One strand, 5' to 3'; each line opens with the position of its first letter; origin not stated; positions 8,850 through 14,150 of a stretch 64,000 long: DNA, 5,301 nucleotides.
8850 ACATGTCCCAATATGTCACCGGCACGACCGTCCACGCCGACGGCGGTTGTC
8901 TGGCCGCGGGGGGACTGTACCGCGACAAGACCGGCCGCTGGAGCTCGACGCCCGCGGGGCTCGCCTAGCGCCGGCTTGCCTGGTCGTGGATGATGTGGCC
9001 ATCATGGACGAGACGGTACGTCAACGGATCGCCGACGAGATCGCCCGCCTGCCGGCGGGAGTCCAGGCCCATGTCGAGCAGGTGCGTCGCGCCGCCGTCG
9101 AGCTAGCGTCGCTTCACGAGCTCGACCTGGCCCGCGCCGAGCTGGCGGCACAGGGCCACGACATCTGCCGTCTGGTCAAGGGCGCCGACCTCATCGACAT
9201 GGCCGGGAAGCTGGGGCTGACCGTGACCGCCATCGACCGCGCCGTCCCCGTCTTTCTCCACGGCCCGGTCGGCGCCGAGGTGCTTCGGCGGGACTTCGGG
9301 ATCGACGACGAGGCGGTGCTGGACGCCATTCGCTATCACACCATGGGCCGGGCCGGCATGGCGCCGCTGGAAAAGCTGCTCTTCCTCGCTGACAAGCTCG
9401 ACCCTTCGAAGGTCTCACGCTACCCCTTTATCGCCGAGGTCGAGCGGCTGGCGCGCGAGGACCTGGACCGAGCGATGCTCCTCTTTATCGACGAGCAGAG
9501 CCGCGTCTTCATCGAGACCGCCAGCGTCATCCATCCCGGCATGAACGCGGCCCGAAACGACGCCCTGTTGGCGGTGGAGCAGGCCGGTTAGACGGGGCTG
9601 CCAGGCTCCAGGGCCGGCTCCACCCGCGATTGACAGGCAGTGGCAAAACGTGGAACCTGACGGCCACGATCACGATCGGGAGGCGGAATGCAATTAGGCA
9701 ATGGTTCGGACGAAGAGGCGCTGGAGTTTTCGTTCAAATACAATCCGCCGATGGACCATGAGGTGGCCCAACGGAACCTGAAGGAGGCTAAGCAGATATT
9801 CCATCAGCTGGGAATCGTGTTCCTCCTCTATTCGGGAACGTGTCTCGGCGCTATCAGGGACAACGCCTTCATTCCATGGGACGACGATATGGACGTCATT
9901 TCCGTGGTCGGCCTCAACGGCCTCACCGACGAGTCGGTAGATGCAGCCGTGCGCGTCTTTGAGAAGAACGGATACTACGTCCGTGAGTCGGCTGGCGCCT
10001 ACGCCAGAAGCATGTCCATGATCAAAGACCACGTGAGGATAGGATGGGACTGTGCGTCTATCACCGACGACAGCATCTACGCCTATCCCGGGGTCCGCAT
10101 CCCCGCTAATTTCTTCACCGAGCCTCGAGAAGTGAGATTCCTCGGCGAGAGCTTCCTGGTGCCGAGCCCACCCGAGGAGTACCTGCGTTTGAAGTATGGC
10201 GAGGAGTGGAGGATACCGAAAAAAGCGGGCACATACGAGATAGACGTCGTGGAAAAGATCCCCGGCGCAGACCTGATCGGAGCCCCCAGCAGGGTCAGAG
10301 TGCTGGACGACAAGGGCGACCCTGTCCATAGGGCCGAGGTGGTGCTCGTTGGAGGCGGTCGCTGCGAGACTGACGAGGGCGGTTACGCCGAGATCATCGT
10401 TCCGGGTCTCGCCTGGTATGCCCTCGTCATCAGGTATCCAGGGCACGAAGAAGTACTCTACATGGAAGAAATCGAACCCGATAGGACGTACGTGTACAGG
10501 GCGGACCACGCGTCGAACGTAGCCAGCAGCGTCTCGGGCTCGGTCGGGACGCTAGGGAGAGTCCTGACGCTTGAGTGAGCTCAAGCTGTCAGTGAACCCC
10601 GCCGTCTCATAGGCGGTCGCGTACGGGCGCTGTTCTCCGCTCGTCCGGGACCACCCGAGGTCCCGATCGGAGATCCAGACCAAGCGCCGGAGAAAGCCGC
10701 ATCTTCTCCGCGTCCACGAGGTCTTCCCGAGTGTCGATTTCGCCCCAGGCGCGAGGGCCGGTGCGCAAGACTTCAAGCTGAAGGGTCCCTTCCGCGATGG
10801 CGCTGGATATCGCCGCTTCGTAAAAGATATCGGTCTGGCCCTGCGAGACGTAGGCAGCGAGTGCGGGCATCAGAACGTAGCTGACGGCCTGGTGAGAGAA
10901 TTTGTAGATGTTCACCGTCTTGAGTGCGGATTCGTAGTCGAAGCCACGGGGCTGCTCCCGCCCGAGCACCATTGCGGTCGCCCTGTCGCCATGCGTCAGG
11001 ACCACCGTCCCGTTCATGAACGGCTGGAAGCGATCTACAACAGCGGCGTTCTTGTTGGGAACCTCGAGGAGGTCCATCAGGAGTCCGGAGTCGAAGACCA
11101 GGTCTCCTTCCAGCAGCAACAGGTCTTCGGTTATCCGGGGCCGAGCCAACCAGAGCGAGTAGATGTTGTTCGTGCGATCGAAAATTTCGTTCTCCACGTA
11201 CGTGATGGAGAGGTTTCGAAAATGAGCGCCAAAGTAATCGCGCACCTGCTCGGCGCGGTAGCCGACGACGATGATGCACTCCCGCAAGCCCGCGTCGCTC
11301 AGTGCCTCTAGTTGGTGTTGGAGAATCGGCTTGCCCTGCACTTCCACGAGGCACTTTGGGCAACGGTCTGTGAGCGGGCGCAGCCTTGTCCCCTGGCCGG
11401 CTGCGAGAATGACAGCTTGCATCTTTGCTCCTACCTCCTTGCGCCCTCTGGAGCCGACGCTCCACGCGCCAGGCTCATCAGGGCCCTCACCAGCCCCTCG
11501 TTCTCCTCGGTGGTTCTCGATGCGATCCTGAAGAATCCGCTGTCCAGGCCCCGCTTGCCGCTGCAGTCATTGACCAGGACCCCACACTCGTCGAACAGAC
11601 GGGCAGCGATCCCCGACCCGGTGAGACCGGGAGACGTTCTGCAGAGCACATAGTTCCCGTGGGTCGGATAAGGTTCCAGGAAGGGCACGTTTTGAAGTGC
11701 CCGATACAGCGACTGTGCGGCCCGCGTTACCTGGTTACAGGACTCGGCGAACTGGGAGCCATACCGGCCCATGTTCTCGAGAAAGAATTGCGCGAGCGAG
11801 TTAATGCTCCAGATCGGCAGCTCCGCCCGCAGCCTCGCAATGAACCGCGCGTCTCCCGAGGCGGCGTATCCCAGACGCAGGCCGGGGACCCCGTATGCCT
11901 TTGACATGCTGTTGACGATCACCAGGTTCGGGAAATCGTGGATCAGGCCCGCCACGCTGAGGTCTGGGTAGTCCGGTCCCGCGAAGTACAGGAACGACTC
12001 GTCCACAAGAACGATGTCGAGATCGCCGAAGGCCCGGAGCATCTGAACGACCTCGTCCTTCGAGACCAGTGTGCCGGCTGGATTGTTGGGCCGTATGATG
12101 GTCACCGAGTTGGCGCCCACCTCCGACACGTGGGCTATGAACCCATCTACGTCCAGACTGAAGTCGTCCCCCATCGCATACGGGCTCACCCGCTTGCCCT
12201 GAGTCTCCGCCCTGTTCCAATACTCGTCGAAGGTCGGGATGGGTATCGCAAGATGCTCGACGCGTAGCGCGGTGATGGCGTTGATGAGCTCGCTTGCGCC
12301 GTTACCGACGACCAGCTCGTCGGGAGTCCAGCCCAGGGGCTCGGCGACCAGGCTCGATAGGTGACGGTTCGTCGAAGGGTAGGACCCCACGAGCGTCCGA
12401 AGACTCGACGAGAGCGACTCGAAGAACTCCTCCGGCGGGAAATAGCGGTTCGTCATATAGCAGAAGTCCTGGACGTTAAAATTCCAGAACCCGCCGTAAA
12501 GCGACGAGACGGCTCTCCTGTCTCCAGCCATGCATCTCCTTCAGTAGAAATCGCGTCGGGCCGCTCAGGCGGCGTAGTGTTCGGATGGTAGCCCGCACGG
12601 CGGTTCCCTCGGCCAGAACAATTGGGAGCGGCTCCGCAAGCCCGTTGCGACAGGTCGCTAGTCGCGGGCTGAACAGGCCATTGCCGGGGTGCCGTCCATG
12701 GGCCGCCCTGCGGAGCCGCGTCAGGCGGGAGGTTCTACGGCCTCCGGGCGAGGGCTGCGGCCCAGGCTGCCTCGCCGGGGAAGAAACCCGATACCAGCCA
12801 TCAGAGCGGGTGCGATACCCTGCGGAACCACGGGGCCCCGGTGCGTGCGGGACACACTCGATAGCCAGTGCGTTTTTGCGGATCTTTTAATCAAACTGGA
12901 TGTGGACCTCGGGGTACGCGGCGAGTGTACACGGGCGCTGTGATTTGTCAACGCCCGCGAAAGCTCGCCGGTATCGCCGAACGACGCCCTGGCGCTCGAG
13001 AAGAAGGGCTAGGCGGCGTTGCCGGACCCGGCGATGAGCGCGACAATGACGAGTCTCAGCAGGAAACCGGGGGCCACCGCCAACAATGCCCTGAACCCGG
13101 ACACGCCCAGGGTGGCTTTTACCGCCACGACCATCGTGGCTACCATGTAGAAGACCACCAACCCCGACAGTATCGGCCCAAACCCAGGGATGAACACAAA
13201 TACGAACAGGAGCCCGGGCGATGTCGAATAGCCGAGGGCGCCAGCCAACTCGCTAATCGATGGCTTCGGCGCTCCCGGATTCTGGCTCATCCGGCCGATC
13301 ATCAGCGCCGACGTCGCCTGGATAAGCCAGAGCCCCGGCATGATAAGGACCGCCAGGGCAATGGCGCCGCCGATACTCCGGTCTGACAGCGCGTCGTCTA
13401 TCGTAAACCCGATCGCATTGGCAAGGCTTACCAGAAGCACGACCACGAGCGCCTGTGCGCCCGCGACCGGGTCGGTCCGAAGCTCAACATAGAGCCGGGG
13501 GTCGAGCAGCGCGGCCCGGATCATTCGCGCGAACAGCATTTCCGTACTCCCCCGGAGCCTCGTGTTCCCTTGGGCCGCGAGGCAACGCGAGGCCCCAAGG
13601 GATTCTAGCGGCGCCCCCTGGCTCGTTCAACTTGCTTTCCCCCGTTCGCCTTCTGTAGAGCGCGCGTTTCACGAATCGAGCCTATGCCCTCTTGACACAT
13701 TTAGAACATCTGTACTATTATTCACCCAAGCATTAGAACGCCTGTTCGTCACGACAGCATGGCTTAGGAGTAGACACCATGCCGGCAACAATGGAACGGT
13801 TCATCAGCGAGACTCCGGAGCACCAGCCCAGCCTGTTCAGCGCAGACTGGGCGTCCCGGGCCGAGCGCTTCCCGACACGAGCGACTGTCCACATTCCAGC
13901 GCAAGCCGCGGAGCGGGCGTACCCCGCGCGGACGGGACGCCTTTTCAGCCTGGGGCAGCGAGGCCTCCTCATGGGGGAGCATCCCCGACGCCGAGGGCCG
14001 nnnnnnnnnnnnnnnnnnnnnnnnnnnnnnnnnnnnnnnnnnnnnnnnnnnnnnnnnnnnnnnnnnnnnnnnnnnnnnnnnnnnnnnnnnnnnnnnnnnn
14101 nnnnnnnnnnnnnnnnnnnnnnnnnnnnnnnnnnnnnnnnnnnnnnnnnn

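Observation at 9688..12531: Lower-GC three-gene cassette licD + licC-like cytidylyltransferase + CobD-like PLP decarboxylase: putative CDP-aminoalcohol surface-decoration pathway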

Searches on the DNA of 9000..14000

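Call 12: search_rna_families(source=window, start=9000, end=14000, threshold=evalue, max_evalue=1)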
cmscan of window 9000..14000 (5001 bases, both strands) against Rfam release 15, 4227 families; matches with E-value up to 1: 0.
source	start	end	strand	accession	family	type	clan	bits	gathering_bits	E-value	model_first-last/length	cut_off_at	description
